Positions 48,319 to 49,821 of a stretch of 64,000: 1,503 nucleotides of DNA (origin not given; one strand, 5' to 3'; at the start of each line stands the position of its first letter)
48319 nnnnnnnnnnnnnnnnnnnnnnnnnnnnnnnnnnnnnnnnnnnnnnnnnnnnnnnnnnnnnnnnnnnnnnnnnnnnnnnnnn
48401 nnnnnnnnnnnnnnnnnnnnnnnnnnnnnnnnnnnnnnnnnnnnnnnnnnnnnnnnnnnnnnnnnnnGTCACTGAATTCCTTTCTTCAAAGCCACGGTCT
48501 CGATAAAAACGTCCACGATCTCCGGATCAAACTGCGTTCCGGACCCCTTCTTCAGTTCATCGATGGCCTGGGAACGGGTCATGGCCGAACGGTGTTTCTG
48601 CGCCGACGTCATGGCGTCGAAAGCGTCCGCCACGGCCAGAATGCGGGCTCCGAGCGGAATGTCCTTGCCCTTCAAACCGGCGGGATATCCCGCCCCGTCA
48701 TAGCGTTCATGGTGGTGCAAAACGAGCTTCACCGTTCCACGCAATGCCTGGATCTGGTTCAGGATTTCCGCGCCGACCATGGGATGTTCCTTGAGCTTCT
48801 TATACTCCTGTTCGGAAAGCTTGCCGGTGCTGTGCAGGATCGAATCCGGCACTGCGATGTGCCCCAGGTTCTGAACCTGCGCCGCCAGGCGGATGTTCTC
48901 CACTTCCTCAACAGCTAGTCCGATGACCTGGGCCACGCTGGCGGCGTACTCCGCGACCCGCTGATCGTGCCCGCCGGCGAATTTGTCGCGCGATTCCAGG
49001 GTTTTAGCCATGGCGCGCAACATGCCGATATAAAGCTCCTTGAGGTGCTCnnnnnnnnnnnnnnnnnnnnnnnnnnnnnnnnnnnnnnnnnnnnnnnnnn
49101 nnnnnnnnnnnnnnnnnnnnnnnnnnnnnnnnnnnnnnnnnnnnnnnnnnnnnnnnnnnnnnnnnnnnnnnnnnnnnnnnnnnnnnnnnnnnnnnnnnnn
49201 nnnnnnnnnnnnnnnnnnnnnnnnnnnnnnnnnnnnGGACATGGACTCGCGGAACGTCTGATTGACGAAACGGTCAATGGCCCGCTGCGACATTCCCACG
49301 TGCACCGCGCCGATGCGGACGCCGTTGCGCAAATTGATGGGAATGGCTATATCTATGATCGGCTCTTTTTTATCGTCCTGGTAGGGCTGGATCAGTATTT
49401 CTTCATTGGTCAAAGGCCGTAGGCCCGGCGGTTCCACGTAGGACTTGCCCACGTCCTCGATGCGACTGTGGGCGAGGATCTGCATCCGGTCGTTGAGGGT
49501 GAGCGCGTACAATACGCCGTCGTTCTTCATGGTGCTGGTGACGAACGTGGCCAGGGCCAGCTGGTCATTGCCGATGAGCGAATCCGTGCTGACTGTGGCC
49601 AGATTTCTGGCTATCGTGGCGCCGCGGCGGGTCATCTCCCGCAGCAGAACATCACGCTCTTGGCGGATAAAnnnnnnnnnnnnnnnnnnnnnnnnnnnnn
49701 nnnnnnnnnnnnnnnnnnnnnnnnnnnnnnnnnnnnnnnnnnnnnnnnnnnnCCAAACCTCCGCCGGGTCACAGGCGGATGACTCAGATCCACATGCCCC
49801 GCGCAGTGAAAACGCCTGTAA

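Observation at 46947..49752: cAMP-synthesising cyclase and HD-GYP c-di-GMP phosphodiesterase share a homologous periplasmic sensor and are translationally coupled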

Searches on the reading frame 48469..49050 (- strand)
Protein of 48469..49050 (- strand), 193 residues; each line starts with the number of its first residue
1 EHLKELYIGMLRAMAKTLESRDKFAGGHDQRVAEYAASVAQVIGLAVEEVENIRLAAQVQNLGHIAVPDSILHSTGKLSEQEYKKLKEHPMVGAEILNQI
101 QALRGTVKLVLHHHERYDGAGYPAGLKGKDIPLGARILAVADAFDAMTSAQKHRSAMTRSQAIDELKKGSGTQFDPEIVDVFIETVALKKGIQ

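Call 38: search_solved_structures(query=window:48469-49050:-, max_evalue=0.00001, show_alignments=5)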
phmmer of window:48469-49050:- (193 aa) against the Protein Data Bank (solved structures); distinct sequences matched with E-value up to 0.00001: 6.
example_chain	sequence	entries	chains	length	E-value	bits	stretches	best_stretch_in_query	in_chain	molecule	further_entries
5z7c_A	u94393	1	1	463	3.6e-34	121.4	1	10-179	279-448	3'3'-cGAMP-specific phosphodiesterase 3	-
4mcw_A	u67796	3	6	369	3.5e-32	114.9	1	3-186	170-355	Metal dependent phosphohydrolase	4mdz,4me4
4r8z_A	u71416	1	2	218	1.2e-24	90.4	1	5-184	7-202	Cyclic di-GMP phosphodiesterase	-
9rbz_A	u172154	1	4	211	5.5e-23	85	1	11-188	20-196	HD domain/sensory box protein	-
9rc0_A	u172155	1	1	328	1.8e-22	83.3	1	11-187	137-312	HD domain/sensory box protein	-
3tm8_A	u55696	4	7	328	1.8e-07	34.5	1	16-151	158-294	Uncharacterized protein | Uncharacterized protein Bd1817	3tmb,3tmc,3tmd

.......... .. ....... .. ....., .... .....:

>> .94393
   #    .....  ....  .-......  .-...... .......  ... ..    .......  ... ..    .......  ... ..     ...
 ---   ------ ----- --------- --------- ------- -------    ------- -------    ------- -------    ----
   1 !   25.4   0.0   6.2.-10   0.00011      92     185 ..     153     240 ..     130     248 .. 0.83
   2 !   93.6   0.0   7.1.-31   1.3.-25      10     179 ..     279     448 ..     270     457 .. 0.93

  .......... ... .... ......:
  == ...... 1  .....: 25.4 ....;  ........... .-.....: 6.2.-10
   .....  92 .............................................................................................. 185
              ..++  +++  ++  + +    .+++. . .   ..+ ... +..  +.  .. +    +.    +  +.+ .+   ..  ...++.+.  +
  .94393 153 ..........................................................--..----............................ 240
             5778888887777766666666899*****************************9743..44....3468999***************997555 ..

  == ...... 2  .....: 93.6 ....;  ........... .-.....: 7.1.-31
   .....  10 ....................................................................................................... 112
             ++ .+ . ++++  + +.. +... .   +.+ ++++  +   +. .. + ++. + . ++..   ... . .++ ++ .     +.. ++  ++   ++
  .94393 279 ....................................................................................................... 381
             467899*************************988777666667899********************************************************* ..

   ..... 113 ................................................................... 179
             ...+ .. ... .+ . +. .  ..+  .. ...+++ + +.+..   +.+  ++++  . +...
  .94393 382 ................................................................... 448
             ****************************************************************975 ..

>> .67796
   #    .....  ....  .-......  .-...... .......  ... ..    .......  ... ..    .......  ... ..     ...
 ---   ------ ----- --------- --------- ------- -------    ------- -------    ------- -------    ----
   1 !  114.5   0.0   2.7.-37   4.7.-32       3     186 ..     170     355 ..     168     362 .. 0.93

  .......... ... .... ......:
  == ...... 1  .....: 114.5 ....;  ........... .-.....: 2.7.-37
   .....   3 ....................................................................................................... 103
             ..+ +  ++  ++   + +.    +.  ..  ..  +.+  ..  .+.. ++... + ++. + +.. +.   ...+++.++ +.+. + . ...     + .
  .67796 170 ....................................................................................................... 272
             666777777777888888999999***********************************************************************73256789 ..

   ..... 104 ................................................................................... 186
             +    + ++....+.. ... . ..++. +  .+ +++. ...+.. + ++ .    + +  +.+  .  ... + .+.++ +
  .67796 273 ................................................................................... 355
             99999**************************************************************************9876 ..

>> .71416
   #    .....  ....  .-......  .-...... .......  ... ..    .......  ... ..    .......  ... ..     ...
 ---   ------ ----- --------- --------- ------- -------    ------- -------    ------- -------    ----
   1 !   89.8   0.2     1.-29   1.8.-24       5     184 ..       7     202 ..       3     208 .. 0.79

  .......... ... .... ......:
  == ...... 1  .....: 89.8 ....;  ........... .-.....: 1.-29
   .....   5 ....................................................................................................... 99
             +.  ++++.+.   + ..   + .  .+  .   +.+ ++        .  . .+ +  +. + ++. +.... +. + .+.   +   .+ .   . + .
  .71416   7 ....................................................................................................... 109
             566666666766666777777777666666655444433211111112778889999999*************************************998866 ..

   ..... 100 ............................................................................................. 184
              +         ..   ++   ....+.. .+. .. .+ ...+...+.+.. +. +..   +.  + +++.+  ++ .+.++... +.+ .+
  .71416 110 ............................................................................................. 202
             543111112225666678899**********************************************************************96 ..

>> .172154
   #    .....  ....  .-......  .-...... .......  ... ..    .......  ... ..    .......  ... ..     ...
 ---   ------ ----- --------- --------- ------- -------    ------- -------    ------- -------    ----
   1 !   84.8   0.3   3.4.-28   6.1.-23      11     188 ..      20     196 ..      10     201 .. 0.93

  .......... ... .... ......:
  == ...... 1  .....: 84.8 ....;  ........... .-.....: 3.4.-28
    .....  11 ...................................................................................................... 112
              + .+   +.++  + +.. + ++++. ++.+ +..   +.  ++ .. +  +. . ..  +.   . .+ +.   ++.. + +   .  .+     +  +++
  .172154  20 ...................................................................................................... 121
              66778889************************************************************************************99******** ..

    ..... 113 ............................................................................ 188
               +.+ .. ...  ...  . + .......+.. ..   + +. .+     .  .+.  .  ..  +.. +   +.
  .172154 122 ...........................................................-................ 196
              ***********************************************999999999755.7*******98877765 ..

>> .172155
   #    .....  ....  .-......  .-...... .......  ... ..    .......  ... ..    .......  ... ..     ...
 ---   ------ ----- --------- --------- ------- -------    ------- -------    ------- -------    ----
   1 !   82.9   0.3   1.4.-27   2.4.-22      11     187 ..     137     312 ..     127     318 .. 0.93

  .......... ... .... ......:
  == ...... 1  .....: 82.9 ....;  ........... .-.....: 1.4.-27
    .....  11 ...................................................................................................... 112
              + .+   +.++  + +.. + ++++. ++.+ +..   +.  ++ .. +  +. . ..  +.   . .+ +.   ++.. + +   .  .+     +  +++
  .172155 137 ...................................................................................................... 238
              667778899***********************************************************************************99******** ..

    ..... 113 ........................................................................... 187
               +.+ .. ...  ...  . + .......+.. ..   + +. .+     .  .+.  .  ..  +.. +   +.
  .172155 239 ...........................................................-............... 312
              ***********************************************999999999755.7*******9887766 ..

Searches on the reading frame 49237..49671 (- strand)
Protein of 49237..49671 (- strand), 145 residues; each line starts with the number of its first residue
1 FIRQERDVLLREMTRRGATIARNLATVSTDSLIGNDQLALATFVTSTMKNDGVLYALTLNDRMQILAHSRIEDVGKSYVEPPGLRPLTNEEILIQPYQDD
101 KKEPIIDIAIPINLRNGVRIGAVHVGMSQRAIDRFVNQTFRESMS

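Call 30: search_solved_structures(query=window:49237-49671:-, max_evalue=10, show_alignments=2)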
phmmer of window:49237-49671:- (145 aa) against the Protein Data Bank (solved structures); distinct sequences matched with E-value up to 10: 1.
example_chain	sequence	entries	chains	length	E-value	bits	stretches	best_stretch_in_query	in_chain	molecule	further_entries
8biy_A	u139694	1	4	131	0.6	13.3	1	16-132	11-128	Histidine kinase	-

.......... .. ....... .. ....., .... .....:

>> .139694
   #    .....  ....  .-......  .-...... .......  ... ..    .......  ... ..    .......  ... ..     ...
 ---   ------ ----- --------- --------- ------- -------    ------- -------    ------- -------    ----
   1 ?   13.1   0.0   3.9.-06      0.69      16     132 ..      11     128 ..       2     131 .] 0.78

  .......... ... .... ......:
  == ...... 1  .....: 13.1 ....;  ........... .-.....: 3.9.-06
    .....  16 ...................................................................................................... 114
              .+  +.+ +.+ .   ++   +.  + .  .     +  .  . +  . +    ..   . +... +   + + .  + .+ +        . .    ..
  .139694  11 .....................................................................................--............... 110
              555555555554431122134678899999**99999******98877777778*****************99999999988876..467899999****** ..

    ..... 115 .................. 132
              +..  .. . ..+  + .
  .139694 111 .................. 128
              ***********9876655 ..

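Call 33: predict_structure(alignment_id=A2)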
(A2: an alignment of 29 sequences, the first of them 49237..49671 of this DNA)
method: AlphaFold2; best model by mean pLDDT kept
length: 145 residues; sequences in the alignment: 29
mean_pLDDT: 88.3   pTM: 0.80
mean pLDDT of the five models: 88.3, 85.6, 85.2, 84.6, 80.0
residues with pLDDT >= 90: 85; 70-90: 50; 50-70: 10; < 50: 0
segments of 3 or more residues with pLDDT < 50: none
pLDDT, mean of each block of 10 residues (from residue 1): 76 91 95 92 93 93 93 90 88 91 91 92 92 70 67
secondary structure, 60 per line:
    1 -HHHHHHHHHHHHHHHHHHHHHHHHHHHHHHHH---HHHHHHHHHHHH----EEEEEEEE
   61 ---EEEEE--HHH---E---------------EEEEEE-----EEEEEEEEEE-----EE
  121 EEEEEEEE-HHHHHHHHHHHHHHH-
elements in order: H2-33 H37-48 E53-60 E64-68 E93-98 E104-113 E119-128 H130-144

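Call 37: fold_search(model_id=the predicted structure, library=pdb)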
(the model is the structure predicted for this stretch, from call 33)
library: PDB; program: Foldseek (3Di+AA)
matches with E <= 10: 1409; with E <= 0.001: 42
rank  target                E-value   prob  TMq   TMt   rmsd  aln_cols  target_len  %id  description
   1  9a5d_A                2.2e-08  1.00  0.86  0.22   2.7       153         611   16  Integrative model of WALK-YYCH by crosslinking MS and deep learning (released 2024-09-18)
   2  8biy_C                6.2e-07  1.00  0.67  0.77   2.4       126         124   24  Citrate-free extracytoplasmic PAS domain mutant R93A of sensor histidine kinase CitA from Geobacillus thermodenitrific (released 2023-11-15)
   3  8biy_A                1.9e-06  1.00  0.68  0.79   2.4       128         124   23  Citrate-free extracytoplasmic PAS domain mutant R93A of sensor histidine kinase CitA from Geobacillus thermodenitrific (released 2023-11-15)
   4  7dud_A                2.8e-06  1.00  0.76  0.75   3.0       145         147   12  Crystal Structure of erWalK (released 2022-01-19)
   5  5is1                  3.4e-06  1.00  0.71  0.72   3.4       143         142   11  Crystal structure of the extracellular domain of sensor histidine kinase YycG from Staphylococcus aureus at 2.0 Angstrom (released 2016-07-20)
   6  2j80_B                7.9e-06  1.00  0.65  0.75   2.9       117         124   18  Structure of Citrate-bound Periplasmic Domain of Sensor Histidine Kinase CitA (released 2007-10-23)
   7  1p0z_A                9.5e-06  1.00  0.66  0.72   2.8       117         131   18  Sensor Kinase CitA binding domain (released 2003-08-19)
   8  8bgb_DDD              1.1e-05  1.00  0.67  0.76   3.0       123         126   24  Structure of the citrate-bound extracytoplasmic PAS domain of histidine kinase CitA from Geobacillus thermodenitrifi (released 2023-11-08)
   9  8bgb_HHH              1.1e-05  1.00  0.68  0.76   3.1       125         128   24  Structure of the citrate-bound extracytoplasmic PAS domain of histidine kinase CitA from Geobacillus thermodenitrifi (released 2023-11-08)
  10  4jgo_B                1.1e-05  1.00  0.50  0.36  12.2       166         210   11  The crystal structure of sporulation kinase d sensor domain from Bacillus subtilis subsp. (released 2013-05-15)
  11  3by8                  1.4e-05  1.00  0.69  0.75   3.5       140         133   16  Crystal Structure of the E.coli DcuS Sensor Domain (released 2008-08-12)
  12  2j80_A                1.7e-05  1.00  0.68  0.75   2.9       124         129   18  Structure of Citrate-bound Periplasmic Domain of Sensor Histidine Kinase CitA (released 2007-10-23)
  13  4jgr_B                1.8e-05  1.00  0.52  0.37  11.9       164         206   12  The crystal structure of sporulation kinase D mutant sensor domain, R131A, from Bacillus subtilis subsp at 2.4A resolu (released 2013-05-15)
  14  4jgp_B                1.8e-05  1.00  0.50  0.36  11.8       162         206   11  The crystal structure of sporulation kinase D sensor domain from Bacillus subtilis subsp in complex with pyruvate at 2 (released 2013-05-15)
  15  8biy_D                1.9e-05  1.00  0.64  0.72   3.0       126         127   23  Citrate-free extracytoplasmic PAS domain mutant R93A of sensor histidine kinase CitA from Geobacillus thermodenitrific (released 2023-11-15)
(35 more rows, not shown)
